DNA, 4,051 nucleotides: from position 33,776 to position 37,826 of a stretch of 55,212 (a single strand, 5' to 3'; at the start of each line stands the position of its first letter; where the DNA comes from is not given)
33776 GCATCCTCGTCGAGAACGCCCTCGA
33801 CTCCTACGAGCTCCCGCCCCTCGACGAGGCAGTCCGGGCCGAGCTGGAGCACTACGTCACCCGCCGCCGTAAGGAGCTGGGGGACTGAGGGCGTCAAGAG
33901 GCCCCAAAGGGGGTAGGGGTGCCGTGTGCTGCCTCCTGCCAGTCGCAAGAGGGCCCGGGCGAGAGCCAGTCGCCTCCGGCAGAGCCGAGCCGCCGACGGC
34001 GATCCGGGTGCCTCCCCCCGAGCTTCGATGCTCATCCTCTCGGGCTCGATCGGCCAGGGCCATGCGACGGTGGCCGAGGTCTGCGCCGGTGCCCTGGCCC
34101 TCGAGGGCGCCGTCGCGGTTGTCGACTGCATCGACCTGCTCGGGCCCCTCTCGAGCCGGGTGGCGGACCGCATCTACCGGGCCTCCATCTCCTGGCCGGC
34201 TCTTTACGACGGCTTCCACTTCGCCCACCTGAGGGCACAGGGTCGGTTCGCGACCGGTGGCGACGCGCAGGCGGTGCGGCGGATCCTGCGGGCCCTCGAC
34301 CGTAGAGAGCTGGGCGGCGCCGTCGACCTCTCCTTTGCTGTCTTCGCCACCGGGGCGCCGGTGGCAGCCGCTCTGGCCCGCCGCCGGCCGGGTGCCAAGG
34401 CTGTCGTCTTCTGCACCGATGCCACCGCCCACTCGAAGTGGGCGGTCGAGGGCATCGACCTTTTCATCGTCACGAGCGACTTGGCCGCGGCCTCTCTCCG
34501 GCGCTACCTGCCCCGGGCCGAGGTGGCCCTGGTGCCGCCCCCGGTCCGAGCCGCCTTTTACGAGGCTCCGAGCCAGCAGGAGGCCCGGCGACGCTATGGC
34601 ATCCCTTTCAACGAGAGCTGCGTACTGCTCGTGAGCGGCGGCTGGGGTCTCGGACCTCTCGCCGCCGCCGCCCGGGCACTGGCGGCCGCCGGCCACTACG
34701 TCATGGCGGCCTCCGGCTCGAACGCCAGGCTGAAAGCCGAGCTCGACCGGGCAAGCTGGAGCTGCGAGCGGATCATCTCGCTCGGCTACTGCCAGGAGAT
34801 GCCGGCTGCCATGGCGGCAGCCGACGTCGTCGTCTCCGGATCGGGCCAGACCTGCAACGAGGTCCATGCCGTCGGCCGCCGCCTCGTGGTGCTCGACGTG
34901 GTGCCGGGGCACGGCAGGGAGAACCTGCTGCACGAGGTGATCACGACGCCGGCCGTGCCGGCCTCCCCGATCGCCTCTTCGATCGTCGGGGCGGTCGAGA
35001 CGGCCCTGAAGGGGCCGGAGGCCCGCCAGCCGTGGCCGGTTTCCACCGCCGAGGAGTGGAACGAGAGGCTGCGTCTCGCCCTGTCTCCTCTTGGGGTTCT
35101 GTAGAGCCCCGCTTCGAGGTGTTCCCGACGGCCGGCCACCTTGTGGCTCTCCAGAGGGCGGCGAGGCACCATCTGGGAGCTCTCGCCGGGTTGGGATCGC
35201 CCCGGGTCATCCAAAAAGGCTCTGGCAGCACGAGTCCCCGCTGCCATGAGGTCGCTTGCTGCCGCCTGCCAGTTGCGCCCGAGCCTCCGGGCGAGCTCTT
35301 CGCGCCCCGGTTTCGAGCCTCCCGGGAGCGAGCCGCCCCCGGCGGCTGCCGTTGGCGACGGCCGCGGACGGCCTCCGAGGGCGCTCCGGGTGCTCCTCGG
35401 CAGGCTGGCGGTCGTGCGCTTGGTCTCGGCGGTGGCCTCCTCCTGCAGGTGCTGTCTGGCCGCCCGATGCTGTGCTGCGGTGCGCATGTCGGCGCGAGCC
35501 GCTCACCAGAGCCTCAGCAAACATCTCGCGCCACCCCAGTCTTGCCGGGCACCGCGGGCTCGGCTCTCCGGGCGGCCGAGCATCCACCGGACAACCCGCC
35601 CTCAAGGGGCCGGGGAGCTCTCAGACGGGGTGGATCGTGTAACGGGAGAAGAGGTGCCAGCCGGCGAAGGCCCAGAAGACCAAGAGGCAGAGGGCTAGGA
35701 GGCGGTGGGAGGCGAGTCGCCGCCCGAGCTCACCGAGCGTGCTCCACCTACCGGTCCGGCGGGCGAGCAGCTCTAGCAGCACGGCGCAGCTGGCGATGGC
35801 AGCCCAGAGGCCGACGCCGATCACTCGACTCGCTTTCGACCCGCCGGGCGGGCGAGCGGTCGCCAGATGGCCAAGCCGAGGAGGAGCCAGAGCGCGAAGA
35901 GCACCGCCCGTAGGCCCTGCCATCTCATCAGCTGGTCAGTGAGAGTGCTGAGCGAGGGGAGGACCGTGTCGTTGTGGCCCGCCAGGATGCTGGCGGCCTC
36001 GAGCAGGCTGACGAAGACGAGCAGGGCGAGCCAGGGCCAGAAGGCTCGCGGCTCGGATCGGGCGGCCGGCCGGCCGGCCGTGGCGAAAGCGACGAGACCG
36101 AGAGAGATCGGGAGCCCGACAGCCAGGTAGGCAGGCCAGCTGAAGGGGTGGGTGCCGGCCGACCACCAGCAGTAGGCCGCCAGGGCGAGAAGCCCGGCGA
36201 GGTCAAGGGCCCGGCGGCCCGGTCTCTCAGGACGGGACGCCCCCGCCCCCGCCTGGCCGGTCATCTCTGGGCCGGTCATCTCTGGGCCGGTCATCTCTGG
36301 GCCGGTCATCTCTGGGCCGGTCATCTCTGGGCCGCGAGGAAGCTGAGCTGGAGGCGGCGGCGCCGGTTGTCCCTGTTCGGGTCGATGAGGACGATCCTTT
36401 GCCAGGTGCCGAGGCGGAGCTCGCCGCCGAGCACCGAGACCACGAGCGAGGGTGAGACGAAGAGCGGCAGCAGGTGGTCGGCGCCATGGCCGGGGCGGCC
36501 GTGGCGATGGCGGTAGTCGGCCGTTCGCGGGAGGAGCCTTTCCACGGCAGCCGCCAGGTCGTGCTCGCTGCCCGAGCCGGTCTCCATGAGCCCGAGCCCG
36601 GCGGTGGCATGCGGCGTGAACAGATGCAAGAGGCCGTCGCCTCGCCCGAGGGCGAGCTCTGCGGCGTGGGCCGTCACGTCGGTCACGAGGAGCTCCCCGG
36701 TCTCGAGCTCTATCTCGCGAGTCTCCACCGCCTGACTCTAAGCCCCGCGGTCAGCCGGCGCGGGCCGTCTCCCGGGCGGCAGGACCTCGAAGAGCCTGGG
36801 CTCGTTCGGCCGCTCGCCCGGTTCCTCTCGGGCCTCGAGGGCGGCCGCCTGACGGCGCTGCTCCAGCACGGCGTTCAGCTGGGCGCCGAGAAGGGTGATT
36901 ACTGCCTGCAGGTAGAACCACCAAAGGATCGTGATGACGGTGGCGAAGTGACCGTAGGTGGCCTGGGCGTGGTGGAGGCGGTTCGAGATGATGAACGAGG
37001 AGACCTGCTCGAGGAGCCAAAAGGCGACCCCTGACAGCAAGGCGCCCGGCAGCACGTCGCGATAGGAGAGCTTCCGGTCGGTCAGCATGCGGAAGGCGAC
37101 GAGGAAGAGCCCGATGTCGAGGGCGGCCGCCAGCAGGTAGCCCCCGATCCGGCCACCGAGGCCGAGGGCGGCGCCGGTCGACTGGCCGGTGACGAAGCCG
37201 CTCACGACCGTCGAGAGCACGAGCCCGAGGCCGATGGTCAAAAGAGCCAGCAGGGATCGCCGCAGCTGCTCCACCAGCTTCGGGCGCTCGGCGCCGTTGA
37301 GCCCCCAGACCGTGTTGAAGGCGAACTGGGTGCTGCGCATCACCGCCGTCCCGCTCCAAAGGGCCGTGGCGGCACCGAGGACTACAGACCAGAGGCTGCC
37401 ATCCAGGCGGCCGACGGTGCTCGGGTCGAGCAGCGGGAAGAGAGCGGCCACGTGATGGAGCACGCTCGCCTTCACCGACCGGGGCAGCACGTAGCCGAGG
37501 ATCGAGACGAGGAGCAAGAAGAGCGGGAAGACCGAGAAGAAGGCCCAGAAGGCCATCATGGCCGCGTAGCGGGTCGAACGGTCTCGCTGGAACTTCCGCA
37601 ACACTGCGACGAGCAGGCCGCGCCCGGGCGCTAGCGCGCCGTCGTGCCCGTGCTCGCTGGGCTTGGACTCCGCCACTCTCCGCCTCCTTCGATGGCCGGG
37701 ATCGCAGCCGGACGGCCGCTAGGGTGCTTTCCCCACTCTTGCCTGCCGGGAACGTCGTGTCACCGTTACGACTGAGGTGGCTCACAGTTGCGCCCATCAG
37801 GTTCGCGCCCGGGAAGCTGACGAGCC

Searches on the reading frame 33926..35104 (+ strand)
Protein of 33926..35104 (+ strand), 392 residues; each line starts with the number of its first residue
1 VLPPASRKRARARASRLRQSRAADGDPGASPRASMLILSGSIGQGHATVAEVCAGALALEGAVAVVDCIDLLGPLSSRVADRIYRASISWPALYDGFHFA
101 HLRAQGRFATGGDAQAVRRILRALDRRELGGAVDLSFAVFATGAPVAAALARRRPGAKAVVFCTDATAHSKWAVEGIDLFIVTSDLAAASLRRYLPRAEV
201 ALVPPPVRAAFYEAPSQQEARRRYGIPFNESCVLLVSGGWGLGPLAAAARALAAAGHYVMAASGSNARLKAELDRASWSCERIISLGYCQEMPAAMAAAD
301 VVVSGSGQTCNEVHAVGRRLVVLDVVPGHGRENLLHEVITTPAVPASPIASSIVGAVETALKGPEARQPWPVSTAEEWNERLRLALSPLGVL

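Call 73: search_protein_families(library=pfam, proteins=[window:33926-35104:+], max_evalue=0.0001)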
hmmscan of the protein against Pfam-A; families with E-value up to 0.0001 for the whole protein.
window:33926-35104:+ (392 aa): 1 family
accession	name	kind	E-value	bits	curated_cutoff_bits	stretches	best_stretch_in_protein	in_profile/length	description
PF04101.22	Glyco_tran_28_C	-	5.6e-05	23.7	22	1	257-322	31-96/166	Glycosyltransferase family 28 C-terminal domain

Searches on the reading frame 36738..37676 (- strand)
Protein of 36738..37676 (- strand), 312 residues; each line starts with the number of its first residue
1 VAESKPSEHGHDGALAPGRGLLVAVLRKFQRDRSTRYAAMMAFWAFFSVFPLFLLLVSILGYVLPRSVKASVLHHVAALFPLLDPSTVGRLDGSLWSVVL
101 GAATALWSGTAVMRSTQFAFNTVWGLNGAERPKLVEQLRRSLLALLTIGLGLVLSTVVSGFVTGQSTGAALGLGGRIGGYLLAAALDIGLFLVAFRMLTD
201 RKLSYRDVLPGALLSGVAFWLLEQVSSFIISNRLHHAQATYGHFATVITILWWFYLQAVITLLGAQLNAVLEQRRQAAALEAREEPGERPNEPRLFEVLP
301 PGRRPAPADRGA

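Call 73: search_protein_families(library=pfam, proteins=[window:36738-37676:-], max_evalue=0.0001)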
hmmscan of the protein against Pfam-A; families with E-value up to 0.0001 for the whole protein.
window:36738-37676:- (312 aa): 1 family
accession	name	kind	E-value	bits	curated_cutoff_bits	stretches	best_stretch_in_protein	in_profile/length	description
PF03631.20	Virul_fac_BrkB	-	2e-40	139.5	33.7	1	30-275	1-259/259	Virulence factor BrkB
